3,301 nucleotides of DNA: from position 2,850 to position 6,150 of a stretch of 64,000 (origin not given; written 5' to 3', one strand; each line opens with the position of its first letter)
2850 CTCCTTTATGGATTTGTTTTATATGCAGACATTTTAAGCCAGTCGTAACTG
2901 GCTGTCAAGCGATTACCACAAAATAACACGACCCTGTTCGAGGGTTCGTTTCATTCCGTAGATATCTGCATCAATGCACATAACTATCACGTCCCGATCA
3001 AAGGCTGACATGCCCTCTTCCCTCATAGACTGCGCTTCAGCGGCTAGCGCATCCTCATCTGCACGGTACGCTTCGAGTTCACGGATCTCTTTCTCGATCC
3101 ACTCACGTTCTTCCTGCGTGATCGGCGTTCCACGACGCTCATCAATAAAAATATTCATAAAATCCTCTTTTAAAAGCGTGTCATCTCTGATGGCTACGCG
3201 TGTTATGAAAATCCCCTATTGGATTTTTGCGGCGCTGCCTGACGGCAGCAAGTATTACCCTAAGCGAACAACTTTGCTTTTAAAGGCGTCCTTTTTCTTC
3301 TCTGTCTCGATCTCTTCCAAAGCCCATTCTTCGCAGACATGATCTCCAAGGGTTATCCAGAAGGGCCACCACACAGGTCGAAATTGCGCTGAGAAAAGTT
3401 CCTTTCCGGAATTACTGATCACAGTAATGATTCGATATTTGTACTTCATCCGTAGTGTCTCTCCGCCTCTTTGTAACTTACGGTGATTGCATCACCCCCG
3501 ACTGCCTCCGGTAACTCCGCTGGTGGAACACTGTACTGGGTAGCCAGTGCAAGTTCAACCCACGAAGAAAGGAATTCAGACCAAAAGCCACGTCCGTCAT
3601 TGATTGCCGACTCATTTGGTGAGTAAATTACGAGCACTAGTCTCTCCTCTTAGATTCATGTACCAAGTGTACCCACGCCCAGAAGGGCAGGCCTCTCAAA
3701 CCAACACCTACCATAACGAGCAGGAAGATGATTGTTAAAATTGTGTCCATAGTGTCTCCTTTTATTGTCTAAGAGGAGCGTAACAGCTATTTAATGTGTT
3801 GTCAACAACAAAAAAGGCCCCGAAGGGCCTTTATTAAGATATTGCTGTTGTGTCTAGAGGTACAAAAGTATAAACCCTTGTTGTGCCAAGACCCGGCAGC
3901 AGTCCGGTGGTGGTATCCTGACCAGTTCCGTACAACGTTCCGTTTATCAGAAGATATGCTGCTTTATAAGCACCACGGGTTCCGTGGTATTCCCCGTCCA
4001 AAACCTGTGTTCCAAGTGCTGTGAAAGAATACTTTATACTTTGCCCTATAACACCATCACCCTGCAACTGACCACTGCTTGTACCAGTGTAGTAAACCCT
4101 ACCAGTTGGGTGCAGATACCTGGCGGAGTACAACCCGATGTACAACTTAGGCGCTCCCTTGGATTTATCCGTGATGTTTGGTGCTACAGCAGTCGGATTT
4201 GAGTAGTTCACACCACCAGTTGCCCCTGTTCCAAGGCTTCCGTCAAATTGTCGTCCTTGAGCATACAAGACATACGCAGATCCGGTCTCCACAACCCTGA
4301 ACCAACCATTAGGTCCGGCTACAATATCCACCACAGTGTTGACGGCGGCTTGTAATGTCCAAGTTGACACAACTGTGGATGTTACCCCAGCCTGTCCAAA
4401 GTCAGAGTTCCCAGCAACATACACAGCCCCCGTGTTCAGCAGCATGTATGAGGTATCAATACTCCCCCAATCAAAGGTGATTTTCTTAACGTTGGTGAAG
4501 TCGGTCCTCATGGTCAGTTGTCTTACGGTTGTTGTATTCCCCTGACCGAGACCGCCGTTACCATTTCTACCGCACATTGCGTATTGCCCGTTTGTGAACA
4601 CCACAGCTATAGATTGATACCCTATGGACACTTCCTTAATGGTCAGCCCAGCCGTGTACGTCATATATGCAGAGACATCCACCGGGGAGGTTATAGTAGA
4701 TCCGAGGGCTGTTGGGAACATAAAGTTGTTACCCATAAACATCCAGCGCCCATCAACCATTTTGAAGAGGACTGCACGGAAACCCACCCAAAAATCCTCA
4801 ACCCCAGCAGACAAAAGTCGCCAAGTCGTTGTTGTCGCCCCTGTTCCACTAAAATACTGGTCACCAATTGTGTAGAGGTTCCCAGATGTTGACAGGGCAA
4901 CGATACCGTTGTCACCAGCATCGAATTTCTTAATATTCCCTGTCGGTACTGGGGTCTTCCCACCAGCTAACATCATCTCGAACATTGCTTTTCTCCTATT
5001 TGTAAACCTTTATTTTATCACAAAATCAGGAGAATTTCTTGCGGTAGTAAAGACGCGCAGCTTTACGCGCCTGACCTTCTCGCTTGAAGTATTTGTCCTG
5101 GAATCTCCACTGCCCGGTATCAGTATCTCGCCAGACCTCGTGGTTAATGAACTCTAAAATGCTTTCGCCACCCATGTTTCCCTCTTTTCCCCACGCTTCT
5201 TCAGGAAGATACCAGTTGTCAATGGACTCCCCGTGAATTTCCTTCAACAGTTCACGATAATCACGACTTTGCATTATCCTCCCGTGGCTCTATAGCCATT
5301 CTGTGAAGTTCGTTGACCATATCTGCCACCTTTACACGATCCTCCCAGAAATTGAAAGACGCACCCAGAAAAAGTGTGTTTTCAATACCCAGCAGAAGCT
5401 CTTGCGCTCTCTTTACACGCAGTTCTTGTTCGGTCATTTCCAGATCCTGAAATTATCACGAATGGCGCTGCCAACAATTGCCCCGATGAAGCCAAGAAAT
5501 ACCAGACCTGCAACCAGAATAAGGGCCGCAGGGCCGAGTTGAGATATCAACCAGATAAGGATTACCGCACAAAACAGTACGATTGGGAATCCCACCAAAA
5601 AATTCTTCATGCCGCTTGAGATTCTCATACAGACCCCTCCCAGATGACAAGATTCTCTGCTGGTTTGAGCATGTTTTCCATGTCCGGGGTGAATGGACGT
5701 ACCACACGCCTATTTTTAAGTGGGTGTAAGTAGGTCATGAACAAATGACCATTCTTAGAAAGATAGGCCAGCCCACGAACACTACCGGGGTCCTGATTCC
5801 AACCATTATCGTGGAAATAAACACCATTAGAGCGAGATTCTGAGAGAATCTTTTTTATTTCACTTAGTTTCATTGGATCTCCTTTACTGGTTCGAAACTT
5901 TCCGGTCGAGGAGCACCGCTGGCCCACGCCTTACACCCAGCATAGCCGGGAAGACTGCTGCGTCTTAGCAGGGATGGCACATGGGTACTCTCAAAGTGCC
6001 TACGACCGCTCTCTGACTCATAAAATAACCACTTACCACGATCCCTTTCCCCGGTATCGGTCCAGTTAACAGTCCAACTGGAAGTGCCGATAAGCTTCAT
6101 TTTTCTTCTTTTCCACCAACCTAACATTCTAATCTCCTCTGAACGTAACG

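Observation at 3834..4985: RCC1-like repeat protein in the early region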

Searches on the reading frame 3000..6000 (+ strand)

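Call 29: search_protein_families(library=pfam, proteins=[L001:4643-5296:-], max_evalue=0.01)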
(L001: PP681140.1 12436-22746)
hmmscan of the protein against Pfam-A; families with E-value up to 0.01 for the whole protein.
L001:4643-5296:- (217 aa): 1 family
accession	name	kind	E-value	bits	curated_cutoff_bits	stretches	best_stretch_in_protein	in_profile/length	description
PF13385.13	Laminin_G_3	-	2.9e-09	37.7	27.6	1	77-202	12-145/151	Concanavalin A-like lectin/glucanases superfamily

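Call 33: search_dna_similar(query=L001:4643-5296:-, collection=phages, mode=protein, max_rows=40, max_evalue=0.001)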
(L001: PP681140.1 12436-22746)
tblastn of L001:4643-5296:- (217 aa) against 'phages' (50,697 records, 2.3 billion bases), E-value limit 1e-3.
Records with a match: 206; places in all: 215; records where one place covers at least 80% of the query: 62.
Best place of each record, by identity: >=99% 3; 95-99% 2; 80-90% 1; 60-80% 22; <60% 178.
By first word of the organism name: Synechococcus 96; Cyanophage 28; Cronobacter 17; Salmonella 14; Enterobacter 7; Prochlorococcus 6; Rhizobium 6; Pectobacterium 5; Erwinia 5; Ralstonia 5; and 11 more.
By host as written in the record: - 79; Synechococcus 22; Cronobacter sakazakii 13; Synechococcus sp. WH7803 8; Synechococcus sp. 6; Erwinia amylovora 5; Enterobacter hormaechei subsp. xiangfangensis 4; Ralstonia solanacearum 3; and 46 more.
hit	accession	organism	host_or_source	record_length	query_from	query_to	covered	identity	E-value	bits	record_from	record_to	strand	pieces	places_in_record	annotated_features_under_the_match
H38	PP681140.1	Enterobacter phage EC152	Enterobacter cloacae CEMTC2064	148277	1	217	100%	100.0%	1e-136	427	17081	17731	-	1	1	hypothetical protein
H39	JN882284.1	Cronobacter phage vB_CsaM_GAP31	Cronobacter sakazakii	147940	1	217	100%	99.5%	9e-135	422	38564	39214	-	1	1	hypothetical protein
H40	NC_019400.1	Cronobacter phage vB_CsaM_GAP31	Cronobacter sakazakii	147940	1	217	100%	99.5%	9e-135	422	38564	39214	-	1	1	hypothetical protein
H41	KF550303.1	Escherichia phage 4MG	Escherichia coli K-12 subsr. MG1655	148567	1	217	100%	95.9%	6e-129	405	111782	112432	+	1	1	hyphothetical protein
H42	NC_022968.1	Escherichia phage 4MG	Escherichia coli K-12 subsr. MG1655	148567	1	217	100%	95.9%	6e-129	405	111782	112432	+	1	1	hypothetical protein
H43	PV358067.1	Enterobacter phage SS-2025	Enterobacter hormaechei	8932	3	217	99%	80.0%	3e-103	332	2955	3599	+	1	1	record has no annotation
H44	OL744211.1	Enterobacter phage vB_ExiM_F1M1E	Enterobacter hormaechei subsp. ...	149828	3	217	99%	70.2%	1e-93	304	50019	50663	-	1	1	hypothetical protein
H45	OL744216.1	Enterobacter phage vB_ExiM_F4M1E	Enterobacter hormaechei subsp. ...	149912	3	217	99%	70.2%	1e-93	304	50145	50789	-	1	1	hypothetical protein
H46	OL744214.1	Enterobacter phage vB_ExiM_F2M1E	Enterobacter hormaechei subsp. ...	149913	3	217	99%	70.2%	1e-93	304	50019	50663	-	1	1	hypothetical protein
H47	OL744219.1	Enterobacter phage vB_ExiM_F5M1E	Enterobacter hormaechei subsp. ...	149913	3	217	99%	70.2%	1e-93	304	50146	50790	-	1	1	hypothetical protein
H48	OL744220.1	Pantoea phage vB_PdiM_F5M2A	Pantoea dispersa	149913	3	217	99%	70.2%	1e-93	304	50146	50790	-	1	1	hypothetical protein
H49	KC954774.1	Cronobacter phage CR8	Cronobacter sakazakii ATCC 29544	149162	3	217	99%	70.2%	3e-92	300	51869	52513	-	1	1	hypothetical protein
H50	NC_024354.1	Cronobacter phage CR8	Cronobacter sakazakii ATCC 29544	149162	3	217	99%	70.2%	3e-92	300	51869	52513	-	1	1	hypothetical protein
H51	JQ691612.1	Cronobacter phage CR3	Cronobacter sakazakii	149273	3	217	99%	70.2%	3e-92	300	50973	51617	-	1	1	hypothetical protein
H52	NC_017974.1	Cronobacter phage CR3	Cronobacter sakazakii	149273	3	217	99%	70.2%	3e-92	300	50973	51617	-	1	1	hypothetical protein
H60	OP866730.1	Cronobacter phage EspYZU15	Cronobacter sakazakii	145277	16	217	93%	68.3%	4e-87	285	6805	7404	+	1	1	hypothetical protein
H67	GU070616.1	Salmonella phage PVPSE1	Salmonella enteritidis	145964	3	217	99%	44.6%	1e-43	160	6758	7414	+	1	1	10: conserved hypothetical protein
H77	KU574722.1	Pectobacterium phage vB_PcaM_CBB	Pectobacterium carotovorum subsp. ...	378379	14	216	94%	35.6%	2e-22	100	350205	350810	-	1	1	structural protein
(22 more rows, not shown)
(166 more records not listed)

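Call 34: get_annotated_region(hit=H44, flank=5000)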
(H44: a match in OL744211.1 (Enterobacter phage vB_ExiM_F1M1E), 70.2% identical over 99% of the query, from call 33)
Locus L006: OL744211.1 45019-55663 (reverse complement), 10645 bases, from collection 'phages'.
description: Enterobacter phage vB_ExiM_F1M1E, complete genome.
organism: Enterobacter phage vB_ExiM_F1M1E (NCBI taxid 2912641)
taxonomy: Viruses; Duplodnaviria; Heunggongvirae; Uroviricota; Caudoviricetes; Vequintavirinae; Certrevirus
host: Enterobacter hormaechei subsp. xiangfangensis; source: stormwater streams; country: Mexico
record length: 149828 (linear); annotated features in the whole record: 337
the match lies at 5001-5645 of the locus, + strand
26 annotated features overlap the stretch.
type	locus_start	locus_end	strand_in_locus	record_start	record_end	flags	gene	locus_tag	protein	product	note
CDS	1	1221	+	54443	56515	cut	-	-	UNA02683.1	hypothetical protein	-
CDS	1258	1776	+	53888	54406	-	-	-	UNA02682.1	hypothetical protein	-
CDS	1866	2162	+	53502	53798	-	-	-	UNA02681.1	hypothetical protein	-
CDS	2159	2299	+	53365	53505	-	-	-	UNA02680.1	hypothetical protein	-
CDS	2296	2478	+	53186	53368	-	-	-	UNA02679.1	hypothetical protein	-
CDS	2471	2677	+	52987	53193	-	-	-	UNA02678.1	hypothetical protein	-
CDS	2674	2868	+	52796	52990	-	-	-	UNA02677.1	hypothetical protein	-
CDS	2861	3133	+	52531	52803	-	-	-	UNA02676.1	hypothetical protein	-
CDS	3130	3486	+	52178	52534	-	-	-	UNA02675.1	hypothetical protein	-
CDS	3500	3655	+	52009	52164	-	-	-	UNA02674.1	hypothetical protein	-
CDS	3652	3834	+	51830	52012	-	-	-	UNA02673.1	hypothetical protein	-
CDS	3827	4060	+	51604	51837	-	-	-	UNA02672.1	hypothetical protein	-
CDS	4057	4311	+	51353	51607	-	-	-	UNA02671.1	hypothetical protein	-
CDS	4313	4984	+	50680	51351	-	-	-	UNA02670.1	hypothetical protein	-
CDS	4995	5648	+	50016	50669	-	-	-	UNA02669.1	hypothetical protein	-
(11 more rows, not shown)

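Call 35: get_annotated_region(hit=H67, flank=6000)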
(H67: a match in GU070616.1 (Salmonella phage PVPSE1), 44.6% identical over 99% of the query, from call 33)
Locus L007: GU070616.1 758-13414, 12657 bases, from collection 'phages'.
description: Salmonella phage PVP-SE1, complete genome.
organism: Salmonella phage PVPSE1 (NCBI taxid 889338)
taxonomy: Viruses; Duplodnaviria; Heunggongvirae; Uroviricota; Caudoviricetes; Vequintavirinae; Seunavirus; Seunavirus PVPSE1
host: Salmonella enteritidis; source: -; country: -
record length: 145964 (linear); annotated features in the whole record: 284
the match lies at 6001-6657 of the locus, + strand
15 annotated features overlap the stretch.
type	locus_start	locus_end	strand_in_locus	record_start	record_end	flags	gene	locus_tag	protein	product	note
CDS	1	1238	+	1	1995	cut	1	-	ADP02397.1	rIIA protein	similar to YP_002003503.1 rIIA from Escherichia phage rv5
CDS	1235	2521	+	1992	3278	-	2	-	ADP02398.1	rIIB protein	similar to YP_002003735.1 rIIB protector from Escherichia phage rv5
CDS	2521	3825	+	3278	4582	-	3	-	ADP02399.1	putative helicase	similar to YP_002003734.1 putative helicase from Escherichia phage rv5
CDS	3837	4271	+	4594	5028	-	4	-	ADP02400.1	hypothetical protein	-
CDS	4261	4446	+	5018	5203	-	5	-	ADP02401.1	hypothetical protein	-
CDS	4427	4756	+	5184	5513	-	6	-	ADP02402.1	hypothetical protein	-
CDS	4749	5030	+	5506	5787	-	7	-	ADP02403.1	hypothetical protein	-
CDS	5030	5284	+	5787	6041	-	8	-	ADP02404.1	hypothetical protein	-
CDS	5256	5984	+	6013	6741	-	9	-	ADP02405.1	conserved hypothetical protein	similar to NP_891760.1 hypothetical protein RB49p189 from Enterobacteria phage RB49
CDS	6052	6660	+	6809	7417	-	10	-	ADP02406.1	conserved hypothetical protein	similar to NP_891760.1 hypothetical protein RB49p189 from Enterobacteria phage RB49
CDS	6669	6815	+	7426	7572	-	11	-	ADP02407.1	hypothetical protein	-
CDS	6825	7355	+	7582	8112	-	12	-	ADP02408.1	HNH endonuclease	similar to YP_003930.1 putative endonuclease from Enterobacteria phage T1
CDS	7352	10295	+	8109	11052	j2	13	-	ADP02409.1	primase/helicase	similar to YP_002003727.1 DNA replicative helicase/primase Escherichia phage rv5; motif: GP4d_helicase [cd01122]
CDS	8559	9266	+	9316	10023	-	14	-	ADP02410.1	HNH endonuclease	similar to ZP_02664676.1 DNA endonuclease I-HmuI (HNH homing endonuclease I-HmuI) from Salmonella enterica subsp. ...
CDS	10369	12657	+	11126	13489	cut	16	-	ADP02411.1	DNA polymerase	similar to YP_002003725.1 DNA polymerase from Escherichia phage rv5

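Call 36: get_annotated_region(hit=H60, flank=5000)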
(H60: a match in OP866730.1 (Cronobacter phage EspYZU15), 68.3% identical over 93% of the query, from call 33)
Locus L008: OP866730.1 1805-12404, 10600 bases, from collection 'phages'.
description: Cronobacter phage EspYZU15, complete genome.
organism: Cronobacter phage EspYZU15 (NCBI taxid 2996059)
taxonomy: Viruses; Duplodnaviria; Heunggongvirae; Uroviricota; Caudoviricetes; Vequintavirinae; Seunavirus
host: Cronobacter sakazakii; source: sewage; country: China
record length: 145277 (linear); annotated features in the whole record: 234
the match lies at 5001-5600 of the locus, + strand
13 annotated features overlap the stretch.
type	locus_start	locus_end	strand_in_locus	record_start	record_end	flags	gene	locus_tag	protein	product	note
CDS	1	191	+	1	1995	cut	-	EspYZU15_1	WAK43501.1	hypothetical protein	ORF1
CDS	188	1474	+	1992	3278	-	-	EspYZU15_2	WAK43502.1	hypothetical protein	ORF2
CDS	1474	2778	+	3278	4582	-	-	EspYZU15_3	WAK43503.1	hypothetical protein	ORF3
CDS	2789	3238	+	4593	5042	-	-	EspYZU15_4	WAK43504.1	hypothetical protein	ORF4; hypothetical protein GAP31_264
CDS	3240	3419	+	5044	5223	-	-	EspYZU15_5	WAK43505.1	hypothetical protein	ORF5; hypothetical protein BIS47_246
CDS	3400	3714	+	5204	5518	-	-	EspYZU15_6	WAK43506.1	hypothetical protein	ORF6; hypothetical protein GAP31_262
CDS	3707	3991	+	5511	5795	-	-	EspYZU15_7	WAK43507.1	hypothetical protein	ORF7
CDS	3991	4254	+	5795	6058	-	-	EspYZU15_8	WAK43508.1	hypothetical protein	ORF8; hypothetical protein SP21_101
CDS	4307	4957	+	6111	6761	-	-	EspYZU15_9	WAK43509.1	methylase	ORF9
CDS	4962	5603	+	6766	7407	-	-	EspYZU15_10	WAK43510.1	hypothetical protein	ORF10; hypothetical protein OMEGA_68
CDS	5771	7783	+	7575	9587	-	-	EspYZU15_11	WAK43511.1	DNA replicative helicase/primase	ORF11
CDS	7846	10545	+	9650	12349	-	-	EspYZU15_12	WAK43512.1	DNA polymerase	ORF12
CDS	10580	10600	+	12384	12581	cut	-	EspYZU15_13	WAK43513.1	hypothetical protein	ORF13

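Call 46: get_annotated_region(hit=H77, flank=3000)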
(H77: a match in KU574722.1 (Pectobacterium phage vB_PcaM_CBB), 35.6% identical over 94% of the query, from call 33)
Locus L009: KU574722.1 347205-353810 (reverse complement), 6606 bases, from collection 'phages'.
description: Pectobacterium phage vB_PcaM_CBB, complete genome.
organism: Pectobacterium phage vB_PcaM_CBB (NCBI taxid 2772511)
taxonomy: Viruses; Duplodnaviria; Heunggongvirae; Uroviricota; Caudoviricetes; Mimasvirus; Mimasvirus CBB
host: Pectobacterium carotovorum subsp. carotovorum strain CBBL19-1-37; source: activated sludge from a waste water treatment plant; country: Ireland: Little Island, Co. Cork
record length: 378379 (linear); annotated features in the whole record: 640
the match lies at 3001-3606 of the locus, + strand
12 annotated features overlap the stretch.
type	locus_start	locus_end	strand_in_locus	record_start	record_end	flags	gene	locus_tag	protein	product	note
CDS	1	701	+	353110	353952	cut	-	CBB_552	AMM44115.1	structural protein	PF01344.22 Kelch_1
CDS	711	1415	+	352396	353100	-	-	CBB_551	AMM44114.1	structural protein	PF13385.3 Laminin_G_3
CDS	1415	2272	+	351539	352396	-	-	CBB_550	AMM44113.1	kelch-like protein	similar to kelch-like protein 17 [Chrysochromulina sp. CCMP291], KOO35119.1; PF13415.3 Kelch_3, PF13964.3 Kelch_6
CDS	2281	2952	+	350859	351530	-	-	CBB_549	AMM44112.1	structural protein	similar to hypothetical protein GAP32_531 [Cronobacter phage vB_CsaM_GAP32], YP_006987647.1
CDS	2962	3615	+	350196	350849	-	-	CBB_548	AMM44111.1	structural protein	similar to hypothetical protein GAP32_530 [Cronobacter phage vB_CsaM_GAP32], YP_006987646.1; PF13385.3 Laminin_G_3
CDS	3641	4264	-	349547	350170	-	-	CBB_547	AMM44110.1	putative membrane protein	similar to hypothetical protein GAP32_529 [Cronobacter phage vB_CsaM_GAP32], YP_006987645.1; PF06693.8 DUF1190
CDS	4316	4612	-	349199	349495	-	-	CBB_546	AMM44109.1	putative membrane protein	-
CDS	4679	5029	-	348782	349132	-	-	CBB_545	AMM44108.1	putative membrane protein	similar to putative membrane protein [Cronobacter phage vB_CsaM_GAP32], YP_006987643.1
CDS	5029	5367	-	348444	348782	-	-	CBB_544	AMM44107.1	putative membrane protein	similar to putative membrane protein [Cronobacter phage vB_CsaM_GAP32], YP_006987642.1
CDS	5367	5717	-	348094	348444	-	-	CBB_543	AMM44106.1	putative membrane protein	similar to putative membrane protein [Cronobacter phage vB_CsaM_GAP32], YP_006987640.1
CDS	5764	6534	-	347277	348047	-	-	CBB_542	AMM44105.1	hypothetical protein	similar to hypothetical protein GAP32_524 [Cronobacter phage vB_CsaM_GAP32], YP_006987639.1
CDS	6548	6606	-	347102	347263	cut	-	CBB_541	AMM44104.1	hypothetical protein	similar to putative membrane protein [Cronobacter phage vB_CsaM_GAP32], YP_006987638.1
